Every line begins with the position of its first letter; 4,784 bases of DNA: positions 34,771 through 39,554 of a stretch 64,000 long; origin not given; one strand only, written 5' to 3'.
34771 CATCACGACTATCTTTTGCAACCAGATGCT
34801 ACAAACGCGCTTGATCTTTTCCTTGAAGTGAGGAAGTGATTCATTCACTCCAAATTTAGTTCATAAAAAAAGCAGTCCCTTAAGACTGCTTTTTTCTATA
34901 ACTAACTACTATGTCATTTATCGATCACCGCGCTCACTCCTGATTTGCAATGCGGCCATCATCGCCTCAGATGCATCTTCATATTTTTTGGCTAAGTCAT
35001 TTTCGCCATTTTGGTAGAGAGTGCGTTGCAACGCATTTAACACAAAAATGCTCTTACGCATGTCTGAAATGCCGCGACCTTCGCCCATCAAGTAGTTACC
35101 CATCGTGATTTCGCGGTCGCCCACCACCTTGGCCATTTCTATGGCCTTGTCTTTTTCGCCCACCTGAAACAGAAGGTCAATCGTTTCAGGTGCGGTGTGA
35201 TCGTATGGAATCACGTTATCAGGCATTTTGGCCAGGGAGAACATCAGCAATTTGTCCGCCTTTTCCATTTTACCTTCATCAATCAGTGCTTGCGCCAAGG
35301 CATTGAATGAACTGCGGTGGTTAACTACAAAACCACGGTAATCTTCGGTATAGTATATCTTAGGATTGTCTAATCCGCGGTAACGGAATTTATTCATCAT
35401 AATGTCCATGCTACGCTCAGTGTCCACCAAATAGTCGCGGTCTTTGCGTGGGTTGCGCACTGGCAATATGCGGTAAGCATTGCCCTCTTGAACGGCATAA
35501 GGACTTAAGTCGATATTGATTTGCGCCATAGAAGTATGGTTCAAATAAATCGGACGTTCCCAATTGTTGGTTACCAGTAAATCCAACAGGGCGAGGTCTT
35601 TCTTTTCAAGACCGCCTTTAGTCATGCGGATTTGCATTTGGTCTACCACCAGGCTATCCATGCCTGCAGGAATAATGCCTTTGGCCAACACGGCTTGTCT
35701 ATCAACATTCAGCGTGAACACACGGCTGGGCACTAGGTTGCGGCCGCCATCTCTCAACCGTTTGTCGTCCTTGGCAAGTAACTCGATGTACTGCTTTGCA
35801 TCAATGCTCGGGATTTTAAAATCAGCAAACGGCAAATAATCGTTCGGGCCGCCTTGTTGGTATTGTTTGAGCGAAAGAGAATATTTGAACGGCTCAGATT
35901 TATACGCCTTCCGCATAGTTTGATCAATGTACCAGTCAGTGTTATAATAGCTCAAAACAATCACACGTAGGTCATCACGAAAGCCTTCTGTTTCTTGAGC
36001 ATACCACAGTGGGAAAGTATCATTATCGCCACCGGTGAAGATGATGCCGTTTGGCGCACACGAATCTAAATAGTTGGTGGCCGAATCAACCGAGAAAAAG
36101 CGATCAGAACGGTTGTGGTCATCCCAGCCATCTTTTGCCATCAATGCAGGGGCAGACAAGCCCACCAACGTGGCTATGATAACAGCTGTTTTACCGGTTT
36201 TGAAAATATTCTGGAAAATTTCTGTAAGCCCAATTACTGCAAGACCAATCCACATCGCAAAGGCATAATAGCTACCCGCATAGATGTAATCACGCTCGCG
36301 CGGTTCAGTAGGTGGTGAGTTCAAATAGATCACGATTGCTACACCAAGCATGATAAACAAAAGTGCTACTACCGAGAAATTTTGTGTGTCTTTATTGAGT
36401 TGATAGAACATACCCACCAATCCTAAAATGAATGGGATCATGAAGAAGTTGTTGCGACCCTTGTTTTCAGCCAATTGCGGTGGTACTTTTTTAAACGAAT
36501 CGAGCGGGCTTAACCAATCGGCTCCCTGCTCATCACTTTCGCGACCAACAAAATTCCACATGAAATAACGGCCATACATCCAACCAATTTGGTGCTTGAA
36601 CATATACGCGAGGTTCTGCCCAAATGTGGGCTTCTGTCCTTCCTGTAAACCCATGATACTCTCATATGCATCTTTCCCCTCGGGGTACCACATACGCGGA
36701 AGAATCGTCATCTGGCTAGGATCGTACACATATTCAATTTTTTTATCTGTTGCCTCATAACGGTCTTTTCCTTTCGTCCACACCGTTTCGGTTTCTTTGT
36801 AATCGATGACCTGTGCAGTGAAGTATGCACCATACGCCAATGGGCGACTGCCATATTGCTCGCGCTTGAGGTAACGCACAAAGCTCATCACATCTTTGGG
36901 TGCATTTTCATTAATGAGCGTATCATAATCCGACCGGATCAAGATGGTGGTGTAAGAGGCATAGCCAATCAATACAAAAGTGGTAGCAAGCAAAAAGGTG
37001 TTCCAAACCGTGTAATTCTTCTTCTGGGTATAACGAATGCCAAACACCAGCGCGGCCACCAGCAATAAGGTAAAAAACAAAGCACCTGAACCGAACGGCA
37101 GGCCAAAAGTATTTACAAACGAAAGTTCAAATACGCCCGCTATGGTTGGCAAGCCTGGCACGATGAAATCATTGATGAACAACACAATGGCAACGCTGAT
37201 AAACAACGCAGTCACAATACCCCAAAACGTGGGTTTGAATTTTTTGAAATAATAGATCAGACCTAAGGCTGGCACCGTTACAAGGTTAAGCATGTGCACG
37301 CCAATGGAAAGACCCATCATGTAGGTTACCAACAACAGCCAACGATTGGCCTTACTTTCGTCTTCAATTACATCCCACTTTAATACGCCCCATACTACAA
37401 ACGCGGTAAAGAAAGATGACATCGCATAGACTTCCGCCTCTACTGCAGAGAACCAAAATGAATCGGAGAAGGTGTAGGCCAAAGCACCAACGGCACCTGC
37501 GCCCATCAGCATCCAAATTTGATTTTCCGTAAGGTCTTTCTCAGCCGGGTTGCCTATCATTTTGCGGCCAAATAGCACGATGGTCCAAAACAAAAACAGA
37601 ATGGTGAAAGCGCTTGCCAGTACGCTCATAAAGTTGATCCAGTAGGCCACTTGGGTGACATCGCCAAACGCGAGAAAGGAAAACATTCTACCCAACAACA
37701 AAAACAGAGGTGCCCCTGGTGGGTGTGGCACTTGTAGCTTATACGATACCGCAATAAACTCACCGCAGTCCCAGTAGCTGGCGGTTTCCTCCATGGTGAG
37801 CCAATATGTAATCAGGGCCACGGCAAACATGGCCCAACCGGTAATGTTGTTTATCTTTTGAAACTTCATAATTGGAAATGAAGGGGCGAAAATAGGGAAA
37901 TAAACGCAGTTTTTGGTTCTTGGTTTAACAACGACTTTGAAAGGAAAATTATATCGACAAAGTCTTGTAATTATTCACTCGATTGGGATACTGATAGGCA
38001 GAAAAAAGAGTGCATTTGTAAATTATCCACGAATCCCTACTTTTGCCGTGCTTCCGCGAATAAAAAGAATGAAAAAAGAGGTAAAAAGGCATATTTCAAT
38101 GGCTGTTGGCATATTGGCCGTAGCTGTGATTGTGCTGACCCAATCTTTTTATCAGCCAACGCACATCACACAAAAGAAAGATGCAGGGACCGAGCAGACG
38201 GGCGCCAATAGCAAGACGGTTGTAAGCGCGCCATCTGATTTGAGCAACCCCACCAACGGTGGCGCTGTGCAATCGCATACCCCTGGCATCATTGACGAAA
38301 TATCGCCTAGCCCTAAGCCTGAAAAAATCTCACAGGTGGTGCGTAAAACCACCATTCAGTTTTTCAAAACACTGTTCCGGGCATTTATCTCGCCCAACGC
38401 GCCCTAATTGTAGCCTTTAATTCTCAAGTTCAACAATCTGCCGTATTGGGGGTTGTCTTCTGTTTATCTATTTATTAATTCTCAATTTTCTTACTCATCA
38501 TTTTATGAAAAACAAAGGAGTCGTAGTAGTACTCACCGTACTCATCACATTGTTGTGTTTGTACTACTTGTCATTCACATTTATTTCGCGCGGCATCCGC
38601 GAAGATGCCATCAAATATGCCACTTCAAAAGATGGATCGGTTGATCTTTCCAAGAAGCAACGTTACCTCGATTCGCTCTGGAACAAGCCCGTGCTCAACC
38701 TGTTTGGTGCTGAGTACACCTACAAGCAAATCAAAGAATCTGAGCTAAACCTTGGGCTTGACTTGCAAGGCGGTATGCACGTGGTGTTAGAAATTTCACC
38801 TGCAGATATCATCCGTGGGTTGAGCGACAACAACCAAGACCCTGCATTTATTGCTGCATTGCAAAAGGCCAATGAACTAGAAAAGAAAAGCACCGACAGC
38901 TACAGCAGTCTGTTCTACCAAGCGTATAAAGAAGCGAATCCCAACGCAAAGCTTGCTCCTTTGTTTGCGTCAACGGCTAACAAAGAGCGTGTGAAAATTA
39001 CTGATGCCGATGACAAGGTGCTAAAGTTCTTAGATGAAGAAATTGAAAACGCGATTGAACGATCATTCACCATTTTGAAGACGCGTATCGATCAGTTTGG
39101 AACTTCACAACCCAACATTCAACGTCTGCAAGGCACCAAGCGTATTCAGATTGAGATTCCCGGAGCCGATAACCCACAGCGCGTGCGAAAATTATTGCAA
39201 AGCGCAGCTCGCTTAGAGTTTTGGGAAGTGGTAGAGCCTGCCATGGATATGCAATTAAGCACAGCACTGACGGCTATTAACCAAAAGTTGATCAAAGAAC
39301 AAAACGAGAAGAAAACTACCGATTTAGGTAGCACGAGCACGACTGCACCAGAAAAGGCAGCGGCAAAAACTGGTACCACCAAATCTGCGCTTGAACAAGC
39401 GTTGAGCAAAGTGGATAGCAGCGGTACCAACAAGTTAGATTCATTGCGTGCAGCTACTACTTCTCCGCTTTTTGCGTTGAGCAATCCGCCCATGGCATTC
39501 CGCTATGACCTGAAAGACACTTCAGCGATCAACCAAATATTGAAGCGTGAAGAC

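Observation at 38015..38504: Candidate ribosome-arrest 'monitor' peptide ending NAP-stop upstream of secDF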

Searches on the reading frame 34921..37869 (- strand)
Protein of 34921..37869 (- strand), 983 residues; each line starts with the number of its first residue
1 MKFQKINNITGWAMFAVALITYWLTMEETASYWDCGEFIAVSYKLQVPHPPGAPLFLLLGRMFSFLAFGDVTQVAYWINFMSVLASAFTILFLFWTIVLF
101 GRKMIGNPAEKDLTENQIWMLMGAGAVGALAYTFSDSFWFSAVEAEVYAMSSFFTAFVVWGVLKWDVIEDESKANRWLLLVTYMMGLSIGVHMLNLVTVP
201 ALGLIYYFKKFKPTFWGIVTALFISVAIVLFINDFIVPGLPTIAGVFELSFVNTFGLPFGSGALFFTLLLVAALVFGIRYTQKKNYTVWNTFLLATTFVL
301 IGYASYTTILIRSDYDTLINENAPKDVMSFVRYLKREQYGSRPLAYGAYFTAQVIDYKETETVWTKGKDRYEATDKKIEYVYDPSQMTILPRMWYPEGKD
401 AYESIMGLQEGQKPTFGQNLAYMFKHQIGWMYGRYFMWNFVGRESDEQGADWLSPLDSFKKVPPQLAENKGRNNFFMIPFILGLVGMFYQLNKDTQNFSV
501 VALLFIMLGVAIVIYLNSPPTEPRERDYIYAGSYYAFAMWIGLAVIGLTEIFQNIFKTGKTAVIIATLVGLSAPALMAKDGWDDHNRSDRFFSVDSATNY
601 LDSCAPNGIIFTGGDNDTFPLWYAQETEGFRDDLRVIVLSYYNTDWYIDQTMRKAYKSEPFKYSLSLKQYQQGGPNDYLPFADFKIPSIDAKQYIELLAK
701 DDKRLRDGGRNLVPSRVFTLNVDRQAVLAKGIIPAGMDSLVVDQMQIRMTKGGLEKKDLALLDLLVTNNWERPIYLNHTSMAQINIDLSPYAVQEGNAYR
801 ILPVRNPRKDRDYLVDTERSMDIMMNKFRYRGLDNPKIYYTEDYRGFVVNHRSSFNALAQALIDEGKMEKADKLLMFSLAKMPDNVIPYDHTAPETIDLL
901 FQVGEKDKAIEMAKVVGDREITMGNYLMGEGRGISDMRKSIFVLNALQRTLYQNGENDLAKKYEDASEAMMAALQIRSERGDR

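Call 4: search_protein_families(library=pfam, proteins=[window:34921-37869:-], max_evalue=0.01)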
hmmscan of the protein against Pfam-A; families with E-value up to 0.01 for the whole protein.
window:34921-37869:- (983 aa): 1 family
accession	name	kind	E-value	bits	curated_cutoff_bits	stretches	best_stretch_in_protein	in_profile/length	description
PF11028.14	TMEM260-like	-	1.5e-74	250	24.2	1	34-212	1-176/179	Protein O-mannosyl-transferase TMEM260-like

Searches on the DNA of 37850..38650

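Call 55: search_rna_families(source=window, start=37850, end=38650, threshold=evalue, max_evalue=1)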
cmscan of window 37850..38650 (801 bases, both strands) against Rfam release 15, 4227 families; matches with E-value up to 1: 0.
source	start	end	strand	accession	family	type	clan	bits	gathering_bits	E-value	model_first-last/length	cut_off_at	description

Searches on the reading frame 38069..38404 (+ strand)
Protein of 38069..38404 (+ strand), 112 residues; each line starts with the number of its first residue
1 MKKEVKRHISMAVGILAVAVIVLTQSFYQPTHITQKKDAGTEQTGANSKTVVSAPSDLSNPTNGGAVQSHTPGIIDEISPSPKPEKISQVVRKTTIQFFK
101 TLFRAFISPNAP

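Call 4: search_protein_families(library=pfam, proteins=[window:38069-38404:+], max_evalue=0.01)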
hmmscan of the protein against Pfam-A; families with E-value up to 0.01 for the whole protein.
window:38069-38404:+ (112 aa): 0 families

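Call 10: find_homologous_proteins(query=window:38069-38404:+, max_evalue=0.01)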
Query window:38069-38404:+ (112 aa): 11 proteins with E <= 0.01 among 14 candidates.
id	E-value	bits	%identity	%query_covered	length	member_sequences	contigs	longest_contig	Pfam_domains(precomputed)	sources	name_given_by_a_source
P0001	1.3e-64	232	99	100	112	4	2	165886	-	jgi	jgi:hypothetical protein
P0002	2.4e-63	228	98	100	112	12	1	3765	-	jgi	jgi:hypothetical protein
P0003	8.1e-56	204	97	91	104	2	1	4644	-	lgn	-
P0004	6.1e-46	172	82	91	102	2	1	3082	-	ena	-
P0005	6.3e-46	172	84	91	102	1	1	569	-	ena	-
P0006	1.4e-45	171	80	91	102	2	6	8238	-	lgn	-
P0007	2.5e-43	164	73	100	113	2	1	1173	-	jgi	jgi:hypothetical protein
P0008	1.3e-42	162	77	91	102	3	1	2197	-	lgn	-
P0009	4.8e-42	160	71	100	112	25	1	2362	-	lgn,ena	-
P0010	5.5e-36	140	63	100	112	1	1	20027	-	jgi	jgi:hypothetical protein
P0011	7.8e-33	130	65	91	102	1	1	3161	-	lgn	-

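Call 49: search_protein_families(library=pfam, alignment_id=A2, max_evalue=1)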
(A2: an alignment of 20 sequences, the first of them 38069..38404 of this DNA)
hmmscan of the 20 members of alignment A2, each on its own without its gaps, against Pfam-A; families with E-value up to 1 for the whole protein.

A. member 1, window:38069-38404:+ (112 aa): 0 families

B. families by the number of members that match (of 20 scanned): 22 families
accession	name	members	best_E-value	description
PF08650.15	DASH_Dad4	2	0.0056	DASH complex subunit Dad4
PF07116.16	DUF1372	1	0.022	Protein of unknown function (DUF1372)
PF23136.1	DUF7051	1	0.028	Domain of unknown function (DUF7051)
PF11449.14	ArsP_2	1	0.046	Putative, 10TM heavy-metal exporter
PF10710.14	DUF2512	1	0.055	Protein of unknown function (DUF2512)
PF21081.2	Methyltrans_Mon_3rd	1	0.056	Virus-capping methyltransferase, C-terminal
PF09911.14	DUF2140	1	0.059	Uncharacterized protein conserved in bacteria (DUF2140)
PF25616.1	PhiKZ_gp35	1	0.06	Bacteriophage PhiKZ capsid decoration protein gp35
PF03896.21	TRAP_alpha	1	0.062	Translocon-associated protein (TRAP), alpha subunit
PF18320.6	Csc2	1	0.063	Csc2 Crispr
PF17609.7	HCMV_UL124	1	0.068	Family of unknown function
PF05507.16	MAGP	1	0.073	Microfibril-associated glycoprotein (MAGP)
PF13858.11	DUF4199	1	0.077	Protein of unknown function (DUF4199)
PF17308.7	Corazonin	1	0.085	Pro-corazonin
PF17056.10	KRE1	1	0.09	Killer toxin-resistance protein 1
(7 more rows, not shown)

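Call 50: search_protein_families(library=ncbifam, proteins=[window:38069-38404:+], max_evalue=10)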
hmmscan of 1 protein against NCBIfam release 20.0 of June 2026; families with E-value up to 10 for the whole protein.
window:38069-38404:+ (112 aa): 0 families

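Call 51: search_solved_structures(query=A2, max_evalue=1)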
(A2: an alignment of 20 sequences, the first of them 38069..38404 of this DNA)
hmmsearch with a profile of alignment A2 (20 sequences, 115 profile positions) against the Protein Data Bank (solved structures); distinct sequences matched with E-value up to 1: 1.
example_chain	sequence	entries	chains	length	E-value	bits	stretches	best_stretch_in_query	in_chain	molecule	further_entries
8qag_A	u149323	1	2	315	0.65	13.8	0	9-51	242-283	sc-CC-6-95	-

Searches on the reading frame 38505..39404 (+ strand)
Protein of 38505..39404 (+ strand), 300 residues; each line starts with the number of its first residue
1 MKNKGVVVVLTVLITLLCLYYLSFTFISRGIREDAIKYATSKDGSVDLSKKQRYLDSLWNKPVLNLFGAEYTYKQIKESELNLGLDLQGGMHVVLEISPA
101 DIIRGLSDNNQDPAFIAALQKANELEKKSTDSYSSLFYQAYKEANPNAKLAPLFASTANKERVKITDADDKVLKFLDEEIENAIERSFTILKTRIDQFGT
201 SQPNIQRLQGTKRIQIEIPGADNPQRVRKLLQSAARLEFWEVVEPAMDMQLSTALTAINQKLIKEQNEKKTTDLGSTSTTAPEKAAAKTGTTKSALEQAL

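Call 13: find_related_loci(query=window:38505-39404:+, collection=genome_contigs, flank=3000)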
Query window:38505-39404:+ (300 aa) in genome_contigs; peptide patterns used: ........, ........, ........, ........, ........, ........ (x = any residue, [..] = any of these).
203 stretches matched a pattern; 20 encode a relative of the query (tblastn E <= 1e-3); 20 distinct loci.
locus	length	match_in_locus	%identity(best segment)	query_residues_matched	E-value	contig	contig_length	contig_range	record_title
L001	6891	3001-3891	89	1-300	3e-171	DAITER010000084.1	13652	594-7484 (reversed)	MAG TPA_asm: Cyclobacteriaceae bacterium isolate CTOTU1241 NODE_3137_length_13652_cov_9.734133, whole genome shotgun seq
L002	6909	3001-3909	68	1-300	9e-139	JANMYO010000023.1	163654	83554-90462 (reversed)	MAG: Bacteroidia bacterium isolate OTE_8_metabat_291 OTE_8_k141_2767688, whole genome shotgun sequence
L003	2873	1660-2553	69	1-300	2e-145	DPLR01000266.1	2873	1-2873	MAG TPA_asm: Cytophagales bacterium isolate UBA11987 contig_362152, whole genome shotgun sequence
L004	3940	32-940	68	1-300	2e-138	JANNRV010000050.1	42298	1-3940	MAG: Bacteroidia bacterium isolate SOY_31_metabat_302 SOY_31_k141_1666088, whole genome shotgun sequence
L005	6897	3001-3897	66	1-300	3e-133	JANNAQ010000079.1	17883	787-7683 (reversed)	MAG: Bacteroidia bacterium isolate OTE_78_metabat_444 OTE_78_k141_2357263, whole genome shotgun sequence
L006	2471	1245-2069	68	1-277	2e-135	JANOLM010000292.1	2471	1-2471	MAG: Bacteroidia bacterium isolate VAR_45_metabat_303 VAR_45_k141_1708416, whole genome shotgun sequence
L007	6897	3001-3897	66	1-300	7e-124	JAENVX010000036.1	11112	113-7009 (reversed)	MAG: Bacteroidia bacterium isolate 3_4_m_bin10 c_000000294173, whole genome shotgun sequence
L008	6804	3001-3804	70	1-270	3e-123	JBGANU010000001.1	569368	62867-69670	MAG: Cyclobacteriaceae bacterium isolate MAG_MBR_H10.22 MBRH10-22_opera_contig_52, whole genome shotgun sequence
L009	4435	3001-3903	75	1-300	3e-151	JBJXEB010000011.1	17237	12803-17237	MAG: Cyclobacteriaceae bacterium isolate P.bin.40 k127_546518, whole genome shotgun sequence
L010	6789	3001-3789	64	1-266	4e-109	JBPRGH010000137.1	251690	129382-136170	MAG: Candidatus Cyclobacteriaceae bacterium M2_1C_046 megahit_1896048, whole genome shotgun sequence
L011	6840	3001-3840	54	1-280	9e-102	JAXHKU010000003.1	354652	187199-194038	MAG: Cyclobacteriaceae bacterium isolate Salar_de_Ascotan_sediment_MAG_ASE13 contig_947_polypolish, whole genome shotgun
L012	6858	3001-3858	56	1-287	4e-101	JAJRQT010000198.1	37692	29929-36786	MAG: Bacteroidetes bacterium isolate Dive100_bin10.8 k141_1023585, whole genome shotgun sequence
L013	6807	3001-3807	56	1-269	2e-96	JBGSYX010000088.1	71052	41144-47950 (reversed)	MAG: Cyclobacteriaceae bacterium isolate JTS-AC485 k141_676585, whole genome shotgun sequence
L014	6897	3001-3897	67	1-300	7e-134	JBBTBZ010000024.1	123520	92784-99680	MAG: Bacteroidota bacterium isolate H41-bin033_1 H41_bin033_1_000000000024, whole genome shotgun sequence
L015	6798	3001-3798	47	3-272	3e-83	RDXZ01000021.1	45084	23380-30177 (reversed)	MAG: Bacteroidetes bacterium isolate PH2015_09S_30_10 PH2015_09S_scaffold_51, whole genome shotgun sequence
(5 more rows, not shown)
